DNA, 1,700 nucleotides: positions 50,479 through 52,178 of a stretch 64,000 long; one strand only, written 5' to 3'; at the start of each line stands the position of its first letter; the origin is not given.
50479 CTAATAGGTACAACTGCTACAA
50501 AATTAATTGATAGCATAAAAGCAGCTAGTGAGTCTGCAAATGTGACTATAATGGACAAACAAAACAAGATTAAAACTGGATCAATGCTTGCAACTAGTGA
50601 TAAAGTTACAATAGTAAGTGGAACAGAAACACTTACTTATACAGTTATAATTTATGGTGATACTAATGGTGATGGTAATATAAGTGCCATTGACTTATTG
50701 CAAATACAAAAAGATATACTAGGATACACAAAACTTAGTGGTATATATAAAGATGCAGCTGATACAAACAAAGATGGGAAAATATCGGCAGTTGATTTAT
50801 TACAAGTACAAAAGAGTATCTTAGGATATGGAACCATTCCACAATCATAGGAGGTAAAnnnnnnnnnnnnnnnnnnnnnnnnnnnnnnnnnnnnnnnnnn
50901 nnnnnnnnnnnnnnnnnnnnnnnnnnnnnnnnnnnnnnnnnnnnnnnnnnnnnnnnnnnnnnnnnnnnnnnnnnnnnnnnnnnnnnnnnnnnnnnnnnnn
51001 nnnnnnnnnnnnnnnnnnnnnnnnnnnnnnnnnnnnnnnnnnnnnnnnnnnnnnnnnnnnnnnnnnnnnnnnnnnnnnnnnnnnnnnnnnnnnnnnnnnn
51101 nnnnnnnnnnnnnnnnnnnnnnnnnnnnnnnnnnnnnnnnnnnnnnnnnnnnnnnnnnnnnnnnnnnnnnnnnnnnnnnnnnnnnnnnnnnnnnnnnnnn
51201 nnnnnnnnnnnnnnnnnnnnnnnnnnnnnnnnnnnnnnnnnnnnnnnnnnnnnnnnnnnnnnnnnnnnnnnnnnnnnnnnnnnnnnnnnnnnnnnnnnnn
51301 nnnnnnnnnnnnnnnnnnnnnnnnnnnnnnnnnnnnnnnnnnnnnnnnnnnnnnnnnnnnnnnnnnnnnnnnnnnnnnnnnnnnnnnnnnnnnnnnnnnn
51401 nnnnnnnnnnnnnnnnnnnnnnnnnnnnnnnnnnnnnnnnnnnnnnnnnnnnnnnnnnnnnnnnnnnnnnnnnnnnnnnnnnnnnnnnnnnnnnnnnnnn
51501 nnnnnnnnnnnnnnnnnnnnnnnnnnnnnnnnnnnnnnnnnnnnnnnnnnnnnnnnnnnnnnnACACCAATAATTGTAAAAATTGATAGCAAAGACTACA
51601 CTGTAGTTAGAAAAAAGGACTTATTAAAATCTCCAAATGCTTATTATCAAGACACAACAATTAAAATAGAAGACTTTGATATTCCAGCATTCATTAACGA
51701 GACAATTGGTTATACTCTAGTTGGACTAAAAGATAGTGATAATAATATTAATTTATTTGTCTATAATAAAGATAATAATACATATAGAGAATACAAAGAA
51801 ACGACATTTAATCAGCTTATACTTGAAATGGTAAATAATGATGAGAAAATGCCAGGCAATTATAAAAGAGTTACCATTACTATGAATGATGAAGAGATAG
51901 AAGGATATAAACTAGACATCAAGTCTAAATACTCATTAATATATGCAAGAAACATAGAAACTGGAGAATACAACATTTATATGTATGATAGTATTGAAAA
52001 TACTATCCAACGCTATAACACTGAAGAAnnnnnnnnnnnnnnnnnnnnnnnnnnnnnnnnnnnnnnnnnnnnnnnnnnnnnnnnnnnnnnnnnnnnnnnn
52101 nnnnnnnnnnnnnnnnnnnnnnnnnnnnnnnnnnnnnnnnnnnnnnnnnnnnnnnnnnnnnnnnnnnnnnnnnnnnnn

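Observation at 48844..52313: Dockerin-bearing GH73-like autolysin paired with a membrane-anchored cohesin-like protein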

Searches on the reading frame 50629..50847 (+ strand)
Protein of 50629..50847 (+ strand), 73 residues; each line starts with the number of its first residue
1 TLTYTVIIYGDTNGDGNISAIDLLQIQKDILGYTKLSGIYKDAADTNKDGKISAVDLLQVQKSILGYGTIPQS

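Call 76: find_homologous_proteins(query=window:50629-50847:+, max_evalue=0.001)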
Query window:50629-50847:+ (73 aa): 6 proteins with E <= 0.001 among 8 candidates.
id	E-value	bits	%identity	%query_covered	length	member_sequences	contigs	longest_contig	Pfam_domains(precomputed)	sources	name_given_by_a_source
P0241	1.0e-25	106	72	97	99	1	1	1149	PF13405.13,PF00404.25,PF13202.13,PF00036.39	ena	-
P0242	2.1e-23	99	69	97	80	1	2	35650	PF13405.13,PF00404.25,PF13202.13,PF00036.39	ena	-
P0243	1.6e-20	90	69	88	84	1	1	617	PF13405.13,PF00404.25,PF13202.13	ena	-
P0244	1.3e-19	87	62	97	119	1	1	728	PF00404.25,PF13202.13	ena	-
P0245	4.4e-15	73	56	99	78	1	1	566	PF00404.25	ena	-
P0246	2.9e-14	70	58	92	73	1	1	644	PF00404.25,PF13499.13,PF13202.13,PF00036.39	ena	-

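Call 77: find_encoding_contigs(protein=P0242, flank=5000, max_places=2)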
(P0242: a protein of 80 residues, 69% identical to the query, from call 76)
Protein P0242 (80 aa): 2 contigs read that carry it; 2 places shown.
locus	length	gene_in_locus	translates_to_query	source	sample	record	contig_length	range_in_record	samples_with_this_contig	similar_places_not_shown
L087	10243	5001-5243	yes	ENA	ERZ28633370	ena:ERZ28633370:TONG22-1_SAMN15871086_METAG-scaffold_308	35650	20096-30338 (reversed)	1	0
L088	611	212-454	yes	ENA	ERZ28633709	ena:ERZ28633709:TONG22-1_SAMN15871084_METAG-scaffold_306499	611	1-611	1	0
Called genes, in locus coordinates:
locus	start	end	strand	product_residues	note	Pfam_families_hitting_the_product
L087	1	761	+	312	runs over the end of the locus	PF01078:Mg_chelatase (faint), PF20030:bpMoxR, PF00158:Sigma54_activat (faint), PF00004:AAA, PF07726:AAA_3, PF07728:AAA_5, PF17863:AAA_lid_2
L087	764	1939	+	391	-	-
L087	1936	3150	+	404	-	-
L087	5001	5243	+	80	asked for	PF00036:EF-hand_1 (faint), PF00404:Dockerin_1, PF13202:EF-hand_5 (faint), PF13405:EF-hand_6 (faint)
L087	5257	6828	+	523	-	PF00963:Cohesin (weak), PF12733:Cadherin-like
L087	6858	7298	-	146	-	PF01928:CYTH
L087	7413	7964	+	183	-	PF01965:DJ-1_PfpI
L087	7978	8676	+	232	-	-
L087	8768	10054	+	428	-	PF05697:Trigger_N, PF00254:FKBP_C, PF05698:Trigger_C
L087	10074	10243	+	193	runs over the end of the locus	PF00574:CLP_protease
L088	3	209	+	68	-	?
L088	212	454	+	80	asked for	PF00036:EF-hand_1 (faint), PF00404:Dockerin_1, PF13202:EF-hand_5 (faint), PF13405:EF-hand_6 (faint)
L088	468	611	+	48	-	?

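Call 87: search_protein_representatives(alignment_id=A3)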
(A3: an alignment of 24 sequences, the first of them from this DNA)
Query: 24 sequences, 70 profile positions. Proteins with E-value up to 0.001 (for the whole library): 35294; up to 1e-10: 3511; up to 1e-30: 77. The best 150 are listed.
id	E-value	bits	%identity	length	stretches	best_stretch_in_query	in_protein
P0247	5.4e-81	283.2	-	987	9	4-63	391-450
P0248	1.6e-74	262.4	-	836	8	7-62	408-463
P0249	1.3e-73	259.5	-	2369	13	4-63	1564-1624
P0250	2.7e-70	248.9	-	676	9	2-64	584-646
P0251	4.4e-60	216.2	-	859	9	6-67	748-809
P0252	5.6e-60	215.8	-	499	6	5-64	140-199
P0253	4.6e-58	209.7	-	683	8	4-64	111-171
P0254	1.3e-54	198.6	-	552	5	4-66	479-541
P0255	5.2e-54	196.7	-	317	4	5-64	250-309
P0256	4.2e-52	190.6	-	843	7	4-59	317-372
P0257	8.2e-52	189.7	-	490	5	4-66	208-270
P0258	8.9e-52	189.6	-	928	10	5-64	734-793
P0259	1.5e-51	188.9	-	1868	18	7-59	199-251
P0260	2.4e-51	188.2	-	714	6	4-64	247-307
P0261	4.8e-51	187.2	-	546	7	4-59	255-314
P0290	7.7e-37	141.7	-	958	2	2-69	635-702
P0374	1.8e-25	105.3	-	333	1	1-69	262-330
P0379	3.1e-25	104.6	-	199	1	2-69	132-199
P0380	3.2e-25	104.5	-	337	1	1-70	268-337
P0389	6.4e-25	103.5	-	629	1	1-69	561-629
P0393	7.7e-25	103.3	-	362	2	1-66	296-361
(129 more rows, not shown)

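Call 89: search_protein_families(library=pfam, proteins=[P0389, P0380, P0290, P0379, P0374, P0393], max_evalue=0.001)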
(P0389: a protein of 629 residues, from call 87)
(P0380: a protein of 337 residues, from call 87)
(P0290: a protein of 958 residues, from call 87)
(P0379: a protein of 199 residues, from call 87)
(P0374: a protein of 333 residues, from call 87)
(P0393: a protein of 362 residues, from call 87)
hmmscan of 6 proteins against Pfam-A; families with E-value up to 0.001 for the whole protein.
P0389 (629 aa): 3 families
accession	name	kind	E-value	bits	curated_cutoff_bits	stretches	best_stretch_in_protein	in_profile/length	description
PF01520.23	Amidase_3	-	4.4e-47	160.8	27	1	292-478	1-172/174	N-acetylmuramoyl-L-alanine amidase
PF00404.24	Dockerin_1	-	1.5e-15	57.6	22.9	1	566-622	1-57/57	Dockerin type I domain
PF01832.25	Glucosaminidase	-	8.9e-12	46.2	30.2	1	68-195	4-121/123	Mannosyl-glycoprotein endo-beta-N-acetylglucosaminidase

P0380 (337 aa): 4 families
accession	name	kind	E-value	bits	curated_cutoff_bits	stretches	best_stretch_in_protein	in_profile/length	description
PF00404.24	Dockerin_1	-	9.1e-14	51.8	22.9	1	273-329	1-57/57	Dockerin type I domain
PF13202.12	EF-hand_5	-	7.2e-07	28.8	25.9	0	306-321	6-21/25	EF hand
PF13405.12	EF-hand_6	-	4e-05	23.4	25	0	306-324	7-25/30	EF-hand domain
PF00036.39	EF-hand_1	-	0.0007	19.4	25.4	0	306-323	7-24/29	EF hand domain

P0290 (958 aa): 1 family
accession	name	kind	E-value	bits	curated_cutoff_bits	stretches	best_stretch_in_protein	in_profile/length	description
PF00404.24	Dockerin_1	-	4.1e-16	59.3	22.9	2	772-828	1-57/57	Dockerin type I domain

P0379 (199 aa): 2 families
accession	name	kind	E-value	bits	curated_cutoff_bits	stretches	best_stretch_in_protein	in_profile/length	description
PF00404.24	Dockerin_1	-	4.1e-15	56.2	22.9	1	136-192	1-57/57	Dockerin type I domain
PF13202.12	EF-hand_5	-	0.00065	19.5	25.9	0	170-184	7-21/25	EF hand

P0374 (333 aa): 1 family
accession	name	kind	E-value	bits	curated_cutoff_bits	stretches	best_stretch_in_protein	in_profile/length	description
PF00404.24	Dockerin_1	-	2.1e-15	57.1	22.9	1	267-323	1-57/57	Dockerin type I domain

P0393 (362 aa): 3 families
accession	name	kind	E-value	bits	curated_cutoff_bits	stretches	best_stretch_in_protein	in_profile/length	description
PF00404.24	Dockerin_1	-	4.3e-19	68.9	22.9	2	3-54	1-52/57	Dockerin type I domain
PF09479.16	Flg_new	-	1.7e-18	66.9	27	2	153-220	1-65/65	Listeria-Bacteroides repeat domain (List_Bact_rpt)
PF18998.6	Flg_new_2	-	9.2e-05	22.8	23.6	0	153-223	1-71/73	Divergent InlB B-repeat domain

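Call 90: find_encoding_contigs(protein=P0389, flank=5000, max_places=3)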
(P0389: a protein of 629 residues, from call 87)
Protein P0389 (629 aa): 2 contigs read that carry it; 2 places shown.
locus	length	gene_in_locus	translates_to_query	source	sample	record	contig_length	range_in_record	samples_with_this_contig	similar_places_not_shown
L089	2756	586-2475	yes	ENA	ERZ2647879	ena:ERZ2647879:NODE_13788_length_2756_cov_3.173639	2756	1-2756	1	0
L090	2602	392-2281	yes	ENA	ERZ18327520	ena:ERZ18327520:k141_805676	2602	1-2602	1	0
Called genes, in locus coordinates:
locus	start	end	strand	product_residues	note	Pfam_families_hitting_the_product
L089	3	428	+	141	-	?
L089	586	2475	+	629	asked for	PF01832:Glucosaminidase, PF01520:Amidase_3, PF00404:Dockerin_1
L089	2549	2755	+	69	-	?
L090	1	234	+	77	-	?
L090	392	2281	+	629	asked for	PF01832:Glucosaminidase, PF01520:Amidase_3, PF00404:Dockerin_1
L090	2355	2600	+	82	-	?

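Call 93: find_encoding_contigs(protein=P0290, flank=5000, max_places=1)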
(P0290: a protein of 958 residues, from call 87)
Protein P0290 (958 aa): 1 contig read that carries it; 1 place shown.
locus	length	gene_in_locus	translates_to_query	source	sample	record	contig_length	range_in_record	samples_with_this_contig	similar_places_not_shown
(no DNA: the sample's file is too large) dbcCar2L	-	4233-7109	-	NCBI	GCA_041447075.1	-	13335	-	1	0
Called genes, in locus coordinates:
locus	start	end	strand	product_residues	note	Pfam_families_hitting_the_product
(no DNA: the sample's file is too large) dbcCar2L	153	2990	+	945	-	PF00963:Cohesin, PF00404:Dockerin_1, PF07603:Lcl_C (faint)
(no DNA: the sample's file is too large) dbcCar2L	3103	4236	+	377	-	PF00963:Cohesin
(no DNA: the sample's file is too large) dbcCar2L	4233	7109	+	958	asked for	PF00404:Dockerin_1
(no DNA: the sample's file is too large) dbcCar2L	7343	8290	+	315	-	-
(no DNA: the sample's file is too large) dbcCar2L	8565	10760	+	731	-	PF00515:TPR_1 (faint), PF07719:TPR_2 (faint), PF12895:ANAPC3 (faint), PF13174:TPR_6 (faint), PF13424:TPR_12 (faint), PF13428:TPR_14 (faint), PF13432:TPR_16 (faint), PF14559:TPR_19 (faint), +1 more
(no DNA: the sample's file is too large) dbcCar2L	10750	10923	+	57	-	-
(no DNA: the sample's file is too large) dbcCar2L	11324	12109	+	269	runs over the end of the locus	-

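Call 94: find_encoding_contigs(protein=P0380, flank=5000, max_places=1)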
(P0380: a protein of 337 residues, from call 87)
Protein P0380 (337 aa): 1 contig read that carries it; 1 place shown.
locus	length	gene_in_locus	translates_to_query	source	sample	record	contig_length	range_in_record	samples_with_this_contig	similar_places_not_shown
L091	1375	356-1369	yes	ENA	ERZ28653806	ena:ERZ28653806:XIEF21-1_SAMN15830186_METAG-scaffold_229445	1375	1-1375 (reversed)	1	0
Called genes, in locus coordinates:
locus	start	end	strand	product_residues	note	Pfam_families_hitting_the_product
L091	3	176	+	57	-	?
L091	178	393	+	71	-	-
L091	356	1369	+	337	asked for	PF00404:Dockerin_1, PF13202:EF-hand_5 (faint)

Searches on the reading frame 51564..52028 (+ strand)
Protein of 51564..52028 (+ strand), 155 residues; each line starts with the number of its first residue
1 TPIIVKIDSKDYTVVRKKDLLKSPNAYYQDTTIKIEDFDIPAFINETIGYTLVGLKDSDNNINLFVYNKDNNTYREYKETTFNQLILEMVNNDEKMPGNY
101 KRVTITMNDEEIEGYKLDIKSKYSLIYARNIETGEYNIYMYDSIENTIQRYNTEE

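Call 59: search_solved_structures(query=A2, max_evalue=10, show_alignments=0)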
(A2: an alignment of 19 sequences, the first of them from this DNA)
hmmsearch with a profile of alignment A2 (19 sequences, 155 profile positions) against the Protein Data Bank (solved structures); distinct sequences matched with E-value up to 10: 15.
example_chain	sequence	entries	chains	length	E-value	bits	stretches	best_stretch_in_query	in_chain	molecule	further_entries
7d1z_K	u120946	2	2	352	0.2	14.8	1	52-144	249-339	Isoform 2 of N-lysine methyltransferase KMT5A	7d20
4jle_A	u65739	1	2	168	0.21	14.7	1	56-128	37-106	PHIST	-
5v0q_A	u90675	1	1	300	0.22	14.6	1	49-108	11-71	I-OnuI_e-vHIVInt_v1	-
2bqz_A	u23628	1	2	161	0.27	14.3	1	52-144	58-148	SET8 PROTEIN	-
3f9z_A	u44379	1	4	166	0.3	14.2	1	52-144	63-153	Histone-lysine N-methyltransferase SETD8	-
1zkk_A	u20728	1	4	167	0.3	14.2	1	52-144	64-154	Histone-lysine N-methyltransferase, H4 lysine-20 specific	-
5v2n_A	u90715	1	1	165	0.3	14.1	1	52-144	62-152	N-lysine methyltransferase KMT5A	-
9osx_A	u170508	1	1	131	0.38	13.8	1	43-80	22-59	PfCyRPA-EM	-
5hq2_M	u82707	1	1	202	0.39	13.8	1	52-145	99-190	N-lysine methyltransferase SETD8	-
7xpx_K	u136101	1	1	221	0.58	13.2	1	52-144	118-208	N-lysine methyltransferase KMT5A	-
9e2g_4M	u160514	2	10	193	0.6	13.2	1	56-116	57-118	MOP23A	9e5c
5teg_A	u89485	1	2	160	0.6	13.2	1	52-144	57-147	N-lysine methyltransferase KMT5A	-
4ij8_A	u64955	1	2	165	0.65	13.1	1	52-144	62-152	N-lysine methyltransferase SETD8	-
5w1y_A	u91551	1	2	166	0.67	13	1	52-144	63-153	N-lysine methyltransferase KMT5A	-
6boz_A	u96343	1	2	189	0.89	12.6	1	52-144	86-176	N-lysine methyltransferase KMT5A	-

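Call 65: predict_structure(alignment_id=A2)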
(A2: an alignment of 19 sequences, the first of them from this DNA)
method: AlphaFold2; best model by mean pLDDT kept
length: 155 residues; sequences in the alignment: 19
mean_pLDDT: 94.1   pTM: 0.74
mean pLDDT of the five models: 94.1, 93.4, 93.4, 93.0, 92.8
residues with pLDDT >= 90: 136; 70-90: 18; 50-70: 1; < 50: 0
segments of 3 or more residues with pLDDT < 50: none
pLDDT, mean of each block of 10 residues (from residue 1): 93 97 97 95 97 98 97 95 90 87 92 94 96 96 94 81
secondary structure, 60 per line:
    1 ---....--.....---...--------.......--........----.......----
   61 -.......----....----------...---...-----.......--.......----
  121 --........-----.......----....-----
elements in order: E4-7 E10-14 E29-35 E38-45 E50-56 E62-68 E73-76 E87-89 E101-107 E110-116 E123-130 E136-142 E147-150
